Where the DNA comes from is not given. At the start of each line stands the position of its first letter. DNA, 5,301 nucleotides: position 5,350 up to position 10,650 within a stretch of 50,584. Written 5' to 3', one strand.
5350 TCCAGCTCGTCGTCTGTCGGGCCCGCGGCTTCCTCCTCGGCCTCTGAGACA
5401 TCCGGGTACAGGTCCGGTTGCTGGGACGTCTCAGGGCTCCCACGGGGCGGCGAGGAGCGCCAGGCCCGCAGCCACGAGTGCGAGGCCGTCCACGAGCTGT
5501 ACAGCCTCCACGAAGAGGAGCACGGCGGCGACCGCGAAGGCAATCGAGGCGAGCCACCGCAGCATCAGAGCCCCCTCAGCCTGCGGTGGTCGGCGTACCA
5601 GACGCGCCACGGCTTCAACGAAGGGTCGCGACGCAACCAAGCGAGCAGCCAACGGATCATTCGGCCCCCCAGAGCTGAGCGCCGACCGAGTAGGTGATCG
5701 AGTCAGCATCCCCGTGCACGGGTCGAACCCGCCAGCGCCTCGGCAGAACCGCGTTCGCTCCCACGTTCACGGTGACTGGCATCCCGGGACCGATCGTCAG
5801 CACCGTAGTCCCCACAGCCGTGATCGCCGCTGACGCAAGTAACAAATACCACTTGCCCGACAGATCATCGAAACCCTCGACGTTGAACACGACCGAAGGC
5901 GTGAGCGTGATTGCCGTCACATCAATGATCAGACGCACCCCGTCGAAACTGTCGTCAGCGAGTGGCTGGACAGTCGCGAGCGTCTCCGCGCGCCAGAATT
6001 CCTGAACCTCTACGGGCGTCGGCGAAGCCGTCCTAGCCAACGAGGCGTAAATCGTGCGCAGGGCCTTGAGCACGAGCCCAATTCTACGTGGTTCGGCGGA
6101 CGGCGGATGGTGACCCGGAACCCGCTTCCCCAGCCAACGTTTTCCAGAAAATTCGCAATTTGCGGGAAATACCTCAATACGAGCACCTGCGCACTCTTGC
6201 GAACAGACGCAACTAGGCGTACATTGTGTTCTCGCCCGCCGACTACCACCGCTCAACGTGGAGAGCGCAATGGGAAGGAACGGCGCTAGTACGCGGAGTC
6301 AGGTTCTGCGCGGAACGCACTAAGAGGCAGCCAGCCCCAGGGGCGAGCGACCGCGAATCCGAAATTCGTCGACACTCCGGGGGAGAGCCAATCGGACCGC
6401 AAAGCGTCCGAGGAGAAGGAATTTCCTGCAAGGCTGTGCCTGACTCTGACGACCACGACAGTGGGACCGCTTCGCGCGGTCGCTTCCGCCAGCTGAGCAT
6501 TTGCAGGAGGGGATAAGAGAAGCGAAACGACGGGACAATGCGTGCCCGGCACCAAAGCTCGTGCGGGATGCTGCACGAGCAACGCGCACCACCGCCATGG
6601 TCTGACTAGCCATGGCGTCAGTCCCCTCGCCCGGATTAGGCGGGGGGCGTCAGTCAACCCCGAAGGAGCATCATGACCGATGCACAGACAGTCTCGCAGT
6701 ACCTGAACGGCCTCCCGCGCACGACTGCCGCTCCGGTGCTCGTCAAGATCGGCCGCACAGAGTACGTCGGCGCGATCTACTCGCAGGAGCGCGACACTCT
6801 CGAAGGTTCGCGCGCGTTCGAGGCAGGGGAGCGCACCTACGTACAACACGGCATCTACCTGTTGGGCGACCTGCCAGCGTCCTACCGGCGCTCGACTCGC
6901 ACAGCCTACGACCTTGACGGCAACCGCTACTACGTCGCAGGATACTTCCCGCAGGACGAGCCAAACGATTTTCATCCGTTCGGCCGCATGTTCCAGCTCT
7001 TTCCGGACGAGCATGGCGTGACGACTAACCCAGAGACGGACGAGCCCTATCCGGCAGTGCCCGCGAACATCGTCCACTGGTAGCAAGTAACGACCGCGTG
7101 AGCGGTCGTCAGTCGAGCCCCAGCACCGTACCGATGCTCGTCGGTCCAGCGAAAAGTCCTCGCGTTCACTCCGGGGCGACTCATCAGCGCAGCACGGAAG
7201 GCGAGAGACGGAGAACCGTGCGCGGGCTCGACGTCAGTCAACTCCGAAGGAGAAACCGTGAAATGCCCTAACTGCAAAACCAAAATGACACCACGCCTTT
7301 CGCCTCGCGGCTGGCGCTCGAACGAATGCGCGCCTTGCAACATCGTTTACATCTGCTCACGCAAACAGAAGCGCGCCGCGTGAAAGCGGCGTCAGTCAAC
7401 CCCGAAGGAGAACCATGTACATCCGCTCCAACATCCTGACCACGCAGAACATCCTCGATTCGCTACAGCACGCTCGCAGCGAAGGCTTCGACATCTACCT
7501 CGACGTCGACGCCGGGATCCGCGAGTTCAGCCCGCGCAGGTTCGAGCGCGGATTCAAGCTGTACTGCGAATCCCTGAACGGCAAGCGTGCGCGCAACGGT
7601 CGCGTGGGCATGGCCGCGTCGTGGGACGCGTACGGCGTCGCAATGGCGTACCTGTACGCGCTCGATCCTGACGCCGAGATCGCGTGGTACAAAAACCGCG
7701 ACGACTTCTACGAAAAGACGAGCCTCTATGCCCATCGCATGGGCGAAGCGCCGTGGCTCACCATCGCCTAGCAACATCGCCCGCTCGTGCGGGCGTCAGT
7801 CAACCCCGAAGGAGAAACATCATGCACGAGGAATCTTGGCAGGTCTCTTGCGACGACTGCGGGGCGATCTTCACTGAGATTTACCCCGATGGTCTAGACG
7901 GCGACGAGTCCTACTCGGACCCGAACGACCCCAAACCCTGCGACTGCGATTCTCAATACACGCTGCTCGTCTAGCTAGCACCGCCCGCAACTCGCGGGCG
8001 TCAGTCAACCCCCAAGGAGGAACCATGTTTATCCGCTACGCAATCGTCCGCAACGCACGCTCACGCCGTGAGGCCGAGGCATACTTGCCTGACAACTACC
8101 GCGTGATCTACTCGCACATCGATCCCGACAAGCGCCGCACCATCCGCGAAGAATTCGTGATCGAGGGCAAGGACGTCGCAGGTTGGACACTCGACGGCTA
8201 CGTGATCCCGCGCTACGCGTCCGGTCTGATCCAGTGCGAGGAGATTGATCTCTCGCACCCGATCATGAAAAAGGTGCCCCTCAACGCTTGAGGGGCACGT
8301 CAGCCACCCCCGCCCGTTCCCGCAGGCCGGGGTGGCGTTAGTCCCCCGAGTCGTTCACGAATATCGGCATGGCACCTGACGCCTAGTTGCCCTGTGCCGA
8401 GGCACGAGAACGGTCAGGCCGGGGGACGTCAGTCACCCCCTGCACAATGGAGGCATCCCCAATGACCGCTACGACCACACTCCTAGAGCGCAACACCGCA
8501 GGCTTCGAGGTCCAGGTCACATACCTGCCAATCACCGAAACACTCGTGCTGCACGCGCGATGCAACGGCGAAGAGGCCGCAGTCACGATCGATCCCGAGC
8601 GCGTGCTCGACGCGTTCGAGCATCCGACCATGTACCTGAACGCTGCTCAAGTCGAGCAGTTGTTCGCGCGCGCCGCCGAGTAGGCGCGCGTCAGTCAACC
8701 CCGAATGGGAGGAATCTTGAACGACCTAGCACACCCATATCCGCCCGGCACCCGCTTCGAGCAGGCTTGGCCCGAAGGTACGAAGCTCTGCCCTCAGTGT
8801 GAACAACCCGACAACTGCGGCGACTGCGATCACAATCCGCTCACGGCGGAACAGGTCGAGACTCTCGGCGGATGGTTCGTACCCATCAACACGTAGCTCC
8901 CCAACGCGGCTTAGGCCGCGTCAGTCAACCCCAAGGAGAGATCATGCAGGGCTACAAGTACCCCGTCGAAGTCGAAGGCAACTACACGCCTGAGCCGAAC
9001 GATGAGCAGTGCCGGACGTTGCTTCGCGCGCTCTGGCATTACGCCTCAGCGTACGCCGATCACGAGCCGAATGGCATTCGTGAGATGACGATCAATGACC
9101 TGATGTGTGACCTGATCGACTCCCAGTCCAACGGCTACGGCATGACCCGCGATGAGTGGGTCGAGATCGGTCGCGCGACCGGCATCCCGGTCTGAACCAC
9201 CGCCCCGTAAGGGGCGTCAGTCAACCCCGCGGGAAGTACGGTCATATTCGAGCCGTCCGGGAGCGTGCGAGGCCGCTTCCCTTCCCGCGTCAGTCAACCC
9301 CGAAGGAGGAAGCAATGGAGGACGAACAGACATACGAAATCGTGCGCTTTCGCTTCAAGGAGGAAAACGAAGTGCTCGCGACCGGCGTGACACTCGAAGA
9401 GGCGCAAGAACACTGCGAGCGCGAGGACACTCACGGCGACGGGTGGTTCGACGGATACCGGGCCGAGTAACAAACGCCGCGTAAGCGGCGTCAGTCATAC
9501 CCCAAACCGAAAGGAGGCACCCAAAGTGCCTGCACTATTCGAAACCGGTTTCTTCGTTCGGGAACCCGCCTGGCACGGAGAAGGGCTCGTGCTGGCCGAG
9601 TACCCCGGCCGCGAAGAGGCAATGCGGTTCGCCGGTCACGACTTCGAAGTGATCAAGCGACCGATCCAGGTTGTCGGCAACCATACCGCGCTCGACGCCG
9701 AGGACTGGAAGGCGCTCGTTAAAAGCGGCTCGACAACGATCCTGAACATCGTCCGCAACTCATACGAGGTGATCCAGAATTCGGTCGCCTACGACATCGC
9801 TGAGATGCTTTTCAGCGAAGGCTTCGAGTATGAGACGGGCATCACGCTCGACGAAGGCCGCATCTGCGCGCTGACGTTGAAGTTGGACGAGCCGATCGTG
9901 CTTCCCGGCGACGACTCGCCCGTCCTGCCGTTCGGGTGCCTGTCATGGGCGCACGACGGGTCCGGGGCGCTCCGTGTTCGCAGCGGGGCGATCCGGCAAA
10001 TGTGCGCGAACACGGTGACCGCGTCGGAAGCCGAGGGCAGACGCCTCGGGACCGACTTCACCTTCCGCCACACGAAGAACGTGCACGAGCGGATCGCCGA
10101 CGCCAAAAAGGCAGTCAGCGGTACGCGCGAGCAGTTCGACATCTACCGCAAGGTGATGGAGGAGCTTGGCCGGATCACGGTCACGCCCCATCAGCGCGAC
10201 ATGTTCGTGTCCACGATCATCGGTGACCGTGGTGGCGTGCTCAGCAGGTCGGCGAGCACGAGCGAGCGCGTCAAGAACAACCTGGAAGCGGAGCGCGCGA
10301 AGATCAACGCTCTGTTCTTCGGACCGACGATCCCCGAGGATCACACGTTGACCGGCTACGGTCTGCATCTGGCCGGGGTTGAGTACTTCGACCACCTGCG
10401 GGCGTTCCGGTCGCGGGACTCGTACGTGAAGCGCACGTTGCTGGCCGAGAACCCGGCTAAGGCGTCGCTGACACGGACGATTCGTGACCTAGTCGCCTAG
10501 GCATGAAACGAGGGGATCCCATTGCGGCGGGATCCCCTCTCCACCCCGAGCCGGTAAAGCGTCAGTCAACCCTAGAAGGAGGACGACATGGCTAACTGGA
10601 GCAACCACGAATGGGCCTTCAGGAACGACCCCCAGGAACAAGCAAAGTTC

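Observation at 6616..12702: A covarying hairpin + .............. box + Shine-Dalgarno module is repeated 22 times through the early small-gene array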

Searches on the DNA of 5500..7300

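Call 42: search_rna_families(source=window, start=5500, end=7300, threshold=evalue, max_evalue=5)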
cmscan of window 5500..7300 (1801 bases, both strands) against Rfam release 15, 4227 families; matches with E-value up to 5: 1.
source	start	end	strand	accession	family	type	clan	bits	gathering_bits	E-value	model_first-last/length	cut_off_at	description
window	7139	7189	-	RF01138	sR23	Gene; snRNA; snoRNA; CD-box;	-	14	45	1.8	1-54/54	no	Small nucleolar RNA sR23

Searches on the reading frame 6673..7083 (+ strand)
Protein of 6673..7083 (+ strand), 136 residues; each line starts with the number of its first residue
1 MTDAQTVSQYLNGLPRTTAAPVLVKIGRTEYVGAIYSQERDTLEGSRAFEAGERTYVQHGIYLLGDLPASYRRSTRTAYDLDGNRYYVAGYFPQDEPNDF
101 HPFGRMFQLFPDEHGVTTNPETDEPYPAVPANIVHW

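Call 57: search_protein_families(library=pfam, max_evalue=0.01, proteins=[window:6673-7083:+])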
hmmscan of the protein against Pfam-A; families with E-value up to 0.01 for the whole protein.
window:6673-7083:+ (136 aa): 0 families

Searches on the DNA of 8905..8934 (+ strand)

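Call 62: build_rna_model(alignment_id=A2, structure=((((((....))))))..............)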
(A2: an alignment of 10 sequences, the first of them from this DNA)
Model R1 built from alignment A2 (10 sequences, 30 columns); structure: as given.
model positions 30; base pairs 6; branch points 0; effective number of sequences 10; information 1.29 bits per position. Calibrated on 0.2 Mb of random sequence (short: E-values are rough).
structure used (alignment columns):
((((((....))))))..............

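Call 63: search_with_rna_model(model_id=R1, sources=[window, L087, L088, L090, L105, L112, L119, L120, L098, L092, L089, L091, L121, L117, L102], max_evalue=1, make_alignment=true)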
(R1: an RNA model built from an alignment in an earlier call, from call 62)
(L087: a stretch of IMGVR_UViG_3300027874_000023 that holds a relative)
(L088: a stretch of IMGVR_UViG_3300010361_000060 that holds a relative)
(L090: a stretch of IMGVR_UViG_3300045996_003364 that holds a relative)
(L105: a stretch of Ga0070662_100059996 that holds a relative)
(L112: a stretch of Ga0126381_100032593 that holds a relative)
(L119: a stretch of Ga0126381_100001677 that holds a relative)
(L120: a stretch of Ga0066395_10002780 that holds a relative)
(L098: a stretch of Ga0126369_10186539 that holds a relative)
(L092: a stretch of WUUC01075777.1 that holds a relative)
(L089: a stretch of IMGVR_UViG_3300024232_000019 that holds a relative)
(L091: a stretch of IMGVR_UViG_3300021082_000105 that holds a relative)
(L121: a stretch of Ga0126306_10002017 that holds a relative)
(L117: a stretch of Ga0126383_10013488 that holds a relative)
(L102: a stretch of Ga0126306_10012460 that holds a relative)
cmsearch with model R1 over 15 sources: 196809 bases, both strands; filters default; matches with E-value up to 1: 99.
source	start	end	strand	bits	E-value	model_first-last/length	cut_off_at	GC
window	8905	8934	+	47.9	3.8e-10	1-30/30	no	0.67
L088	4166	4195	-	46.8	7e-10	1-30/30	no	0.73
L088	2603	2632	-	45.7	1.4e-09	1-30/30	no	0.73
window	9201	9230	+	45.4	1.7e-09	1-30/30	no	0.73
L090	7113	7142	-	44.8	2.3e-09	1-30/30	no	0.7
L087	5890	5919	-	44.7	2.5e-09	1-30/30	no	0.7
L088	3058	3087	-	44.5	2.7e-09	1-30/30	no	0.73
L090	4847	4876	-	43.7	4.4e-09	1-30/30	no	0.73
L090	8519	8548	-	42.9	7e-09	1-30/30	no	0.73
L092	193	222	-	40.9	2.3e-08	1-30/30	no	0.7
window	9475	9504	+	40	4e-08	1-30/30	no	0.67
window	7374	7405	+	38.5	9.5e-08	1-30/30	no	0.69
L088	3447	3485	-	36.8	2.6e-07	1-30/30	no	0.74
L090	6489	6518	-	34.5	1.1e-06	1-30/30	no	0.73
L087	6468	6495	-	34.2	1.2e-06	1-30/30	no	0.71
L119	3482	3513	-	33.4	2e-06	1-30/30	no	0.72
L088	4664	4691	-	31.8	5e-06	1-30/30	no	0.75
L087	7523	7562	-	31.3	6.6e-06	1-30/30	no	0.65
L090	7725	7760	-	30.9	8.5e-06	1-30/30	no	0.67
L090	4134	4160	-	30.2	1.3e-05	1-30/30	no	0.81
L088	4909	4940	-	30.2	1.3e-05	1-30/30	no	0.75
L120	507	537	-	28.3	4e-05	1-30/30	no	0.74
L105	903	931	-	27.7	5.9e-05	1-30/30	no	0.79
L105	675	705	-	27.6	6.1e-05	1-30/30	no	0.71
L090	8849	8880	-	25.4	0.00022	1-30/30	no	0.72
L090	8291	8326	-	24.5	0.00038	1-30/30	no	0.75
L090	9019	9040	-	24.2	0.00046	1-30/30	no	0.73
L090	5100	5130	-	24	0.00052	1-30/30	no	0.71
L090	3097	3130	-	23.6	0.00064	1-30/30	no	0.71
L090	3381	3415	-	23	0.00091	1-30/30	no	0.71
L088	66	86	-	23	0.00091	1-30/30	no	0.62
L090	8064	8082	-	22.9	0.00099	1-30/30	no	0.63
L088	402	425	-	22.4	0.0013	1-30/30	no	0.71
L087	6999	7028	-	22.1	0.0015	1-30/30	no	0.63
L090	6716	6746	-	21.4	0.0024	1-30/30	no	0.74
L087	7746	7778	-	21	0.003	1-30/30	no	0.73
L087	2050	2072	-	21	0.0031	1-30/30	no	0.7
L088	5176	5214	-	20.9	0.0031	1-30/30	no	0.69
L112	1603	1633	-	20.6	0.0038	1-30/30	no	0.71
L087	3870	3895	-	20.5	0.004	1-30/30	no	0.65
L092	454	492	-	20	0.0055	1-30/30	no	0.64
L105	1260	1302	-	19.9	0.0056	1-30/30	no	0.65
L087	7172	7192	-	19.9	0.0059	1-30/30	no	0.67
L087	3142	3166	-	19.8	0.0061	1-30/30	no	0.68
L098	526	551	-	19.6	0.007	1-30/30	no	0.73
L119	3613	3649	-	19.4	0.0077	1-30/30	no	0.76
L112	3640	3664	-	19.4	0.0079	1-30/30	no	0.72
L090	5456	5487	-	18.9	0.011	1-30/30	no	0.81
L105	154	188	-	18.8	0.011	1-30/30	no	0.66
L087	8852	8882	-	18.4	0.014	1-30/30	no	0.81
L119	4024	4049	-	18.2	0.016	1-30/30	no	0.73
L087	4156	4191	-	17.8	0.02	1-30/30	no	0.81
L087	6114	6140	-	17.7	0.021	1-30/30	no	0.74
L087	7249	7275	-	17.3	0.027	1-30/30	no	0.7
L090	4481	4511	-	16.8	0.035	1-30/30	no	0.77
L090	5373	5417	-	16.8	0.036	1-30/30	no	0.73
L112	3943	3963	-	16.5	0.044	1-30/30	no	0.67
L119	6609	6643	-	16.3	0.048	1-30/30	no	0.74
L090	3823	3859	-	16.2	0.053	1-30/30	no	0.65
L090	7443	7462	-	15.8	0.067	1-30/30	no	0.7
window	8904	8920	-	15.3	0.089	1-17/30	no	0.76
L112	3039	3070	-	14.8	0.12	1-30/30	no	0.72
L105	406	430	-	14.4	0.15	1-30/30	no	0.68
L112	3196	3227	-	14.4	0.15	1-30/30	no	0.69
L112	2739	2764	-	14.3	0.16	1-30/30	no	0.77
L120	1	27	-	14.3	0.16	1-28/30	3'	0.78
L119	576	613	-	13.9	0.2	1-30/30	no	0.71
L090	349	376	-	13.8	0.21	1-30/30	no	0.86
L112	4228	4252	-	13.8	0.21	1-30/30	no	0.68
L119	6462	6489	-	13.8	0.22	1-30/30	no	0.82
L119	963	975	-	13.7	0.23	1-30/30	no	0.54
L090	8533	8548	+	13.4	0.27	1-16/30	no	0.88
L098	550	575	+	13.4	0.27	1-30/30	no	0.77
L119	1486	1507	-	13.2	0.3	1-30/30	no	0.55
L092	207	223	+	13.1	0.32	1-17/30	no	0.82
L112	1394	1419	-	13.1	0.33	1-25/30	no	0.77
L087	9451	9476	+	13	0.34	1-30/30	no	0.77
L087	5904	5926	+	12.8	0.39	1-30/30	no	0.78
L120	1313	1337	-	12.6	0.42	1-30/30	no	0.6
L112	126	142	-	12.6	0.43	1-30/30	no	0.59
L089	20250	20266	-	12.3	0.5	1-17/30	no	0.88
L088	452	493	-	11.9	0.67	1-30/30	no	0.74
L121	3086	3101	+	11.6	0.78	1-16/30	no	0.94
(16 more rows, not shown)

Alignment A3: 99 matches aligned to the model, 75 columns, each read 5' to 3' on its own strand. Consensus structure (alignment columns), stored with it:
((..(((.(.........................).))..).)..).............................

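Call 64: search_with_rna_model(model_id=R1, sources=[window, L087, L088, L090, L105, L112, L119, L120, L098, L092], max_evalue=0.01, make_alignment=true, show_alignments=0)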
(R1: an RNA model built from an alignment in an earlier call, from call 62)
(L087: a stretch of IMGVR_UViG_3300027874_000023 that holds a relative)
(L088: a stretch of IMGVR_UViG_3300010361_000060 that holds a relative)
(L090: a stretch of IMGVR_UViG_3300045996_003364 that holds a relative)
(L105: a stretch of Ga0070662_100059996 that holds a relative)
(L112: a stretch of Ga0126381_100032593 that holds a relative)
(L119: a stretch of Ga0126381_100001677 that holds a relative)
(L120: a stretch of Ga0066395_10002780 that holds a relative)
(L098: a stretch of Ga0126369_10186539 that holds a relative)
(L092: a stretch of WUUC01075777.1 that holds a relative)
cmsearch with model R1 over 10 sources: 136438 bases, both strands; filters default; matches with E-value up to 0.01: 58.
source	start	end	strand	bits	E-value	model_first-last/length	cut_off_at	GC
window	8905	8934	+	47.9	2.6e-10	1-30/30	no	0.67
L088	4166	4195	-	46.8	4.9e-10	1-30/30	no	0.73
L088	2603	2632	-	45.7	9.5e-10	1-30/30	no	0.73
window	9201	9230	+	45.4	1.2e-09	1-30/30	no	0.73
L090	7113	7142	-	44.8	1.6e-09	1-30/30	no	0.7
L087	5890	5919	-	44.7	1.7e-09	1-30/30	no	0.7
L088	3058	3087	-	44.5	1.9e-09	1-30/30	no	0.73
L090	4847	4876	-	43.7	3e-09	1-30/30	no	0.73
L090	8519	8548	-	42.9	4.9e-09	1-30/30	no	0.73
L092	193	222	-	40.9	1.6e-08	1-30/30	no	0.7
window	9475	9504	+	40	2.8e-08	1-30/30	no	0.67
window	7374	7405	+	38.5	6.6e-08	1-30/30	no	0.69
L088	3447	3485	-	36.8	1.8e-07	1-30/30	no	0.74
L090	6489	6518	-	34.5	7.3e-07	1-30/30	no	0.73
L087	6468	6495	-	34.2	8.6e-07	1-30/30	no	0.71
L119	3482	3513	-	33.4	1.4e-06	1-30/30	no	0.72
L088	4664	4691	-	31.8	3.5e-06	1-30/30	no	0.75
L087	7523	7562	-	31.3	4.6e-06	1-30/30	no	0.65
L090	7725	7760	-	30.9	5.9e-06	1-30/30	no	0.67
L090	4134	4160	-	30.2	8.8e-06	1-30/30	no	0.81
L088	4909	4940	-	30.2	9e-06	1-30/30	no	0.75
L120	507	537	-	28.3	2.7e-05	1-30/30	no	0.74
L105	903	931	-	27.7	4.1e-05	1-30/30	no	0.79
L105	675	705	-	27.6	4.2e-05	1-30/30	no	0.71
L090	8849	8880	-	25.4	0.00015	1-30/30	no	0.72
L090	8291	8326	-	24.5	0.00026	1-30/30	no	0.75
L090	9019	9040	-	24.2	0.00032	1-30/30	no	0.73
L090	5100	5130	-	24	0.00036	1-30/30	no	0.71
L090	3097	3130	-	23.6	0.00044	1-30/30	no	0.71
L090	3381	3415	-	23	0.00063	1-30/30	no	0.71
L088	66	86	-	23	0.00063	1-30/30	no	0.62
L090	8064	8082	-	22.9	0.00069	1-30/30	no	0.63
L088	402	425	-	22.4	0.00089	1-30/30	no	0.71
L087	6999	7028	-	22.1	0.0011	1-30/30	no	0.63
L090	6716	6746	-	21.4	0.0016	1-30/30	no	0.74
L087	7746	7778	-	21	0.0021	1-30/30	no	0.73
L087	2050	2072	-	21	0.0021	1-30/30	no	0.7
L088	5176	5214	-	20.9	0.0022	1-30/30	no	0.69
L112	1603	1633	-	20.6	0.0026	1-30/30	no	0.71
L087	3870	3895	-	20.5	0.0028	1-30/30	no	0.65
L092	454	492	-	20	0.0038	1-30/30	no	0.64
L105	1260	1302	-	19.9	0.0039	1-30/30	no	0.65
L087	7172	7192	-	19.9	0.0041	1-30/30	no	0.67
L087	3142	3166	-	19.8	0.0043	1-30/30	no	0.68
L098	526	551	-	19.6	0.0048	1-30/30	no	0.73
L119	3613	3649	-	19.4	0.0053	1-30/30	no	0.76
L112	3640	3664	-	19.4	0.0055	1-30/30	no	0.72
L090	5456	5487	-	18.9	0.0073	1-30/30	no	0.81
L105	154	188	-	18.8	0.0075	1-30/30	no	0.66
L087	8852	8882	-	18.4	0.0099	1-30/30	no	0.81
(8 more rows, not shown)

Alignment A4: 58 matches aligned to the model, 62 columns, each read 5' to 3' on its own strand. Consensus structure (alignment columns), stored with it:
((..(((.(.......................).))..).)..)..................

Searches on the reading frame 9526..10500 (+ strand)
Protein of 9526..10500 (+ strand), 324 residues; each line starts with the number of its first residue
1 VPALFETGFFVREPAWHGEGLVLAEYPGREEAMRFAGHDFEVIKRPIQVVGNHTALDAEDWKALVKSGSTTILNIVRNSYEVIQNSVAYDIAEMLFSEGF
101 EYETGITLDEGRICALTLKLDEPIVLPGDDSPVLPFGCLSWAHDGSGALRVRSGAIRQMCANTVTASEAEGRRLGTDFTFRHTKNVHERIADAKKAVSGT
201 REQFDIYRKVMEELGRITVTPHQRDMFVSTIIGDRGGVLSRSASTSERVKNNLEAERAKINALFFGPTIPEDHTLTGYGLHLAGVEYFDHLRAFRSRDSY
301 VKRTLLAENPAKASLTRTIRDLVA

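Call 10: search_protein_families(library=phrogs, proteins=[window:9526-10500:+])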
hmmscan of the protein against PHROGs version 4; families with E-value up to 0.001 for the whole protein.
window:9526-10500:+ (324 aa): 1 family
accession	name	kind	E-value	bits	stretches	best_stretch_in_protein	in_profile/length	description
phrog_1221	-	unknown function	7.1e-37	128.3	1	12-303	33-327/355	-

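Call 23: search_protein_families(library=pfam, max_evalue=0.01, proteins=[window:9526-10500:+])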
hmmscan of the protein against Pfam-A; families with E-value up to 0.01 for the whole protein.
window:9526-10500:+ (324 aa): 1 family
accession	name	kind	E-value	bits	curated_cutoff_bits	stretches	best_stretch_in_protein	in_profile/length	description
PF06067.16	DUF932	-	8.9e-29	101.3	23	1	73-298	2-216/227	Domain of unknown function (DUF932)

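Call 83: search_solved_structures(query=window:9526-10500:+, max_evalue=0.1)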
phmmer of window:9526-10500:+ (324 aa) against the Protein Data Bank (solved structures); distinct sequences matched with E-value up to 0.1: 0.
